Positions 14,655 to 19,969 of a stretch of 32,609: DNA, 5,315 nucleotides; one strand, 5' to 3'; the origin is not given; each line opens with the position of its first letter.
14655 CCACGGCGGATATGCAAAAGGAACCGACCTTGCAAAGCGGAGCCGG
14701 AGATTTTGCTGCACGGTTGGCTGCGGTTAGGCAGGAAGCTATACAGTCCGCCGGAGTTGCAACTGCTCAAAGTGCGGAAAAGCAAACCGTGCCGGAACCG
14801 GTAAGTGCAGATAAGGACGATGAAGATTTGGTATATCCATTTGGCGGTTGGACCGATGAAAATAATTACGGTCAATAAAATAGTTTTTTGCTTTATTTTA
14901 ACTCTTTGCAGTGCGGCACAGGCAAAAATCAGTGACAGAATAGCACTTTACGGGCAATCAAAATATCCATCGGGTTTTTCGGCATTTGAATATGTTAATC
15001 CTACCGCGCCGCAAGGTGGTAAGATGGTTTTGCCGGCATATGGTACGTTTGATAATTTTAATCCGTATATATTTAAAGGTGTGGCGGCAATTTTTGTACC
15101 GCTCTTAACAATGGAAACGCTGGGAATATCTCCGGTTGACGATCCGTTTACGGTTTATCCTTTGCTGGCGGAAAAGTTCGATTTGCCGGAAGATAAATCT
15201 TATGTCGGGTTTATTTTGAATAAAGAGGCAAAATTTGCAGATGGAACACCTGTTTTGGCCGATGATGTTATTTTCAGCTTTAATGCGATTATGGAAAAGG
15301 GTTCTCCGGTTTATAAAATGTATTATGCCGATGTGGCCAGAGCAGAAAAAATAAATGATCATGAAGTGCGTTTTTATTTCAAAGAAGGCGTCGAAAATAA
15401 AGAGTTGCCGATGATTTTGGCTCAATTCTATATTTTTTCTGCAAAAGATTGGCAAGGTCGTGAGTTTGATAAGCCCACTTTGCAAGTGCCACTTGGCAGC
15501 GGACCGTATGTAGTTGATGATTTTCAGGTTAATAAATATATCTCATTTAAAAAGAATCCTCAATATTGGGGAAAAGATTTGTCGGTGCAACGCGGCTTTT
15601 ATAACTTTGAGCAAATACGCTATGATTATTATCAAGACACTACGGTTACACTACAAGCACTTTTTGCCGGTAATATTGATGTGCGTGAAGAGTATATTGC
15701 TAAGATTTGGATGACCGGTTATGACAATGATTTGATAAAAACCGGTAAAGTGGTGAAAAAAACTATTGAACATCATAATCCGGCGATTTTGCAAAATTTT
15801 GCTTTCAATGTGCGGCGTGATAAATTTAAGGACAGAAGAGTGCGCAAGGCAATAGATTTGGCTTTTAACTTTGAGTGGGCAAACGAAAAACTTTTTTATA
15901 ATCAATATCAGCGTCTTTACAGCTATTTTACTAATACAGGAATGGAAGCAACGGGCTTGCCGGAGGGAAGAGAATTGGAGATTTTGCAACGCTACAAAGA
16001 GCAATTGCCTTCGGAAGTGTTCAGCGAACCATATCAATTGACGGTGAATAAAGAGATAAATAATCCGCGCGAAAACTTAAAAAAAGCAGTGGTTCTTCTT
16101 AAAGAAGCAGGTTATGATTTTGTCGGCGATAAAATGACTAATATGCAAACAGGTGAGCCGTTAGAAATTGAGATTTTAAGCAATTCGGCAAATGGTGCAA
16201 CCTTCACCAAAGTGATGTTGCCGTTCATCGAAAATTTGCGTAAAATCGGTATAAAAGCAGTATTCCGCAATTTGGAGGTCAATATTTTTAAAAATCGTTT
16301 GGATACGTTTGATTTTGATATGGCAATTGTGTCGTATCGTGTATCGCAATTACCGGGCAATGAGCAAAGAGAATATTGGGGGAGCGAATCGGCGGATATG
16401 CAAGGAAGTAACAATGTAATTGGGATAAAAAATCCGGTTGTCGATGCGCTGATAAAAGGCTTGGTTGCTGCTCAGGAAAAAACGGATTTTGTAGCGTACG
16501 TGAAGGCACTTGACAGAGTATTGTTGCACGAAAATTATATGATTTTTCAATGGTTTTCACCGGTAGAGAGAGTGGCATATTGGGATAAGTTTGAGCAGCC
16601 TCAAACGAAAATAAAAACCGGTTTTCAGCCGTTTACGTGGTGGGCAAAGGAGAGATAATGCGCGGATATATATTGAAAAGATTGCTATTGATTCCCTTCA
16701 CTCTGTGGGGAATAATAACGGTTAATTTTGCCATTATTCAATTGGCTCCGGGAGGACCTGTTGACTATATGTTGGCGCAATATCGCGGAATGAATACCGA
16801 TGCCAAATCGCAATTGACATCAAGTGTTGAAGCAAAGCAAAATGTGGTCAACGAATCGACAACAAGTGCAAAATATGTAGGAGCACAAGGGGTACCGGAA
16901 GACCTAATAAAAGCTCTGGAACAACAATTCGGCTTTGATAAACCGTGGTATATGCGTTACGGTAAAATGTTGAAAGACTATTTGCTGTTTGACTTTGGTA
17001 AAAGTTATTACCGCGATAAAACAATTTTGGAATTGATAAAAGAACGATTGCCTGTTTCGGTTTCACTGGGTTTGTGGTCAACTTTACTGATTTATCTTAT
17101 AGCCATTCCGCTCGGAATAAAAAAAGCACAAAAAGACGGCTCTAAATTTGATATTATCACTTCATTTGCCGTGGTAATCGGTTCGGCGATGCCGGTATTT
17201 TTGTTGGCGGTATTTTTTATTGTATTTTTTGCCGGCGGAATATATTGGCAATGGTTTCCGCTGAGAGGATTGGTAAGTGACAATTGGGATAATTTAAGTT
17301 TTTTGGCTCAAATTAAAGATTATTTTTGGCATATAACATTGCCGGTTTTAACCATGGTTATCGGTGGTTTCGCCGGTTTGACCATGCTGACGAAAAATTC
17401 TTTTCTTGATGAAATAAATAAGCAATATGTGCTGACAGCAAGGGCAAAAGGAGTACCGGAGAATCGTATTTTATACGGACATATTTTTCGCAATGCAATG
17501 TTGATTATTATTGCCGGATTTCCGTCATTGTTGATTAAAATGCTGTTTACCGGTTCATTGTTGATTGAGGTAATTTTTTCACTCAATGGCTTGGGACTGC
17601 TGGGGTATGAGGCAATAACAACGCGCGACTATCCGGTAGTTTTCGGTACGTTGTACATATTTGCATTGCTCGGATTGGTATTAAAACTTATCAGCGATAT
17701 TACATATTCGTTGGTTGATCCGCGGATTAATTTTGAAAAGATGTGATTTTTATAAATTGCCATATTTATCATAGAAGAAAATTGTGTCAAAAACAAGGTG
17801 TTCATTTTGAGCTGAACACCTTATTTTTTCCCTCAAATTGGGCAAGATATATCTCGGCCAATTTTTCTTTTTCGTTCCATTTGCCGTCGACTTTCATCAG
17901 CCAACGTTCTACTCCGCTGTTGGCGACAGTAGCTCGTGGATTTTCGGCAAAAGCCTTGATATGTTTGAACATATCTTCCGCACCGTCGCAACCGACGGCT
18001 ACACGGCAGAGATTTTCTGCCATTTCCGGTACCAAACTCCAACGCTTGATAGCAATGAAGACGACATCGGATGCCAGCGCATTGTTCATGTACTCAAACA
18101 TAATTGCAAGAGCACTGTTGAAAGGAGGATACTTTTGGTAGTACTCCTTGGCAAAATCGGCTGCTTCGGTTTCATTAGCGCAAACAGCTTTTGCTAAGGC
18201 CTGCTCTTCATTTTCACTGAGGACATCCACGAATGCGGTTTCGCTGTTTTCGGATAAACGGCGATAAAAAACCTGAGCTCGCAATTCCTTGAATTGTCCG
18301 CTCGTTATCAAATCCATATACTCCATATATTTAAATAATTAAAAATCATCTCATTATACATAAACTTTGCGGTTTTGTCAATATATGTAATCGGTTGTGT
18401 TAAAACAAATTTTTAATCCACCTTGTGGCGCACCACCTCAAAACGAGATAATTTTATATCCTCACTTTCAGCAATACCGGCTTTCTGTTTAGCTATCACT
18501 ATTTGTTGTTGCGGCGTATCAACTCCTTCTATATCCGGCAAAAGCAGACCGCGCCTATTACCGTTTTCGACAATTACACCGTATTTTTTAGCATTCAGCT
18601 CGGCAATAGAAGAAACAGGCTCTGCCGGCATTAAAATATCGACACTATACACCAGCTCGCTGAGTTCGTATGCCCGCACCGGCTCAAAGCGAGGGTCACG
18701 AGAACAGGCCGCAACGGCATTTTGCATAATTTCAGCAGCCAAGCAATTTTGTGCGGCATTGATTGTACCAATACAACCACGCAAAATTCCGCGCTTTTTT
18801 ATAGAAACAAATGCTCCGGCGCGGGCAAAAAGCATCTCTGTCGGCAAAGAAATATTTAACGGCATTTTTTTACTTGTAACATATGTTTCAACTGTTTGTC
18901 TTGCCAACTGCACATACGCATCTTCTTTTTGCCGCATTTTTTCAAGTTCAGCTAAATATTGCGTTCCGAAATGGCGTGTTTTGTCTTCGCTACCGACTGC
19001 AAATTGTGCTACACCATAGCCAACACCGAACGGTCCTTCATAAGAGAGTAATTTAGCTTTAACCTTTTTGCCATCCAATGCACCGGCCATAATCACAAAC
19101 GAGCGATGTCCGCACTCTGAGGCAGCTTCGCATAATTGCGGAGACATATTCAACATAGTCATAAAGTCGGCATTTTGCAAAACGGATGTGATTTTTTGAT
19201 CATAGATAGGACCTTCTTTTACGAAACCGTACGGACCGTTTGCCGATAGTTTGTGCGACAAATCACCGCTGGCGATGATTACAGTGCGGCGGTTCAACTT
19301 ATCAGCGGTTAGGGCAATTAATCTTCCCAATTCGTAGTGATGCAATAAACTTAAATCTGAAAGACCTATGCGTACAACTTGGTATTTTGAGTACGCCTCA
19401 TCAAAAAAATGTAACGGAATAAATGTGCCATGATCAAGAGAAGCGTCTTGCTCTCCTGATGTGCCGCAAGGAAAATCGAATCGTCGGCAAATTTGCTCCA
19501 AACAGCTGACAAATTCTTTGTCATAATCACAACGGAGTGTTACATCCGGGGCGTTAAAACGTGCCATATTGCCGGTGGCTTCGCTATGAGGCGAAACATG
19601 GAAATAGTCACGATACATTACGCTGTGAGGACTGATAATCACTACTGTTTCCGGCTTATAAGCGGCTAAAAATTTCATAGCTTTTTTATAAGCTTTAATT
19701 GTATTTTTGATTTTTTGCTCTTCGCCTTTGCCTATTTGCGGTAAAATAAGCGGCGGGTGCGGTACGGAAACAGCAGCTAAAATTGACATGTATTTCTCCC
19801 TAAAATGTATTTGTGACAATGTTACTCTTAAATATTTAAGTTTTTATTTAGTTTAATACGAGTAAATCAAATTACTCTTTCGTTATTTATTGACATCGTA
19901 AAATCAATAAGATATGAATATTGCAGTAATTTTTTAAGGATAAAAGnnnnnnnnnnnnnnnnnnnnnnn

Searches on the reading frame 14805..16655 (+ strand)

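Call 89: search_protein_families(library=pfam, proteins=[window:14805-16655:+], max_evalue=0.00001)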
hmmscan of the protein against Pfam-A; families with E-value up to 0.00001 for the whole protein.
window:14805-16655:+ (617 aa): 1 family
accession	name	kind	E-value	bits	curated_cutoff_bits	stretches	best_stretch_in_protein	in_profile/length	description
PF00496.27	SBP_bac_5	-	2.9e-64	217.9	32.4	1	116-529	1-364/368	Bacterial extracellular solute-binding proteins, family 5 Middle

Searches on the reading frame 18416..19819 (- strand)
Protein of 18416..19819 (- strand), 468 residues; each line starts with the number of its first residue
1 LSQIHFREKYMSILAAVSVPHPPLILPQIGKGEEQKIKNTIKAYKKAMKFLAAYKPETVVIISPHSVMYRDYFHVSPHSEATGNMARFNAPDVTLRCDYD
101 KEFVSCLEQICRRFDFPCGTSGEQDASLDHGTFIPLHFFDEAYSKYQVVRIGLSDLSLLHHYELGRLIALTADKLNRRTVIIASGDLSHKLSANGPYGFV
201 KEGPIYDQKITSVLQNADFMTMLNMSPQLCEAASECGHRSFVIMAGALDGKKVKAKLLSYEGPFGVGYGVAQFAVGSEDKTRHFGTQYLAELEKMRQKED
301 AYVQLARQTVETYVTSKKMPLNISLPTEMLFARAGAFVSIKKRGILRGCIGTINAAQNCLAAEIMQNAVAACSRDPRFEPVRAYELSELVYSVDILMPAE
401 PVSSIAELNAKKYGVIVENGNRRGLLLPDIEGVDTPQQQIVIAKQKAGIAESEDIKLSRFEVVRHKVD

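Call 89: search_protein_families(library=pfam, proteins=[window:18416-19819:-], max_evalue=0.00001)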
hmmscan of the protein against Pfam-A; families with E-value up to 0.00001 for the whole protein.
window:18416-19819:- (468 aa): 2 families
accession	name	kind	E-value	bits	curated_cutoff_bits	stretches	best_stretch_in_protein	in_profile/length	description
PF01871.22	AMMECR1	-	8e-43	146.3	25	1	303-463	1-166/168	AMMECR1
PF02900.23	LigB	-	4.1e-39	134.7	26.3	1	17-270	3-268/269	Catalytic LigB subunit of aromatic ring-opening dioxygenase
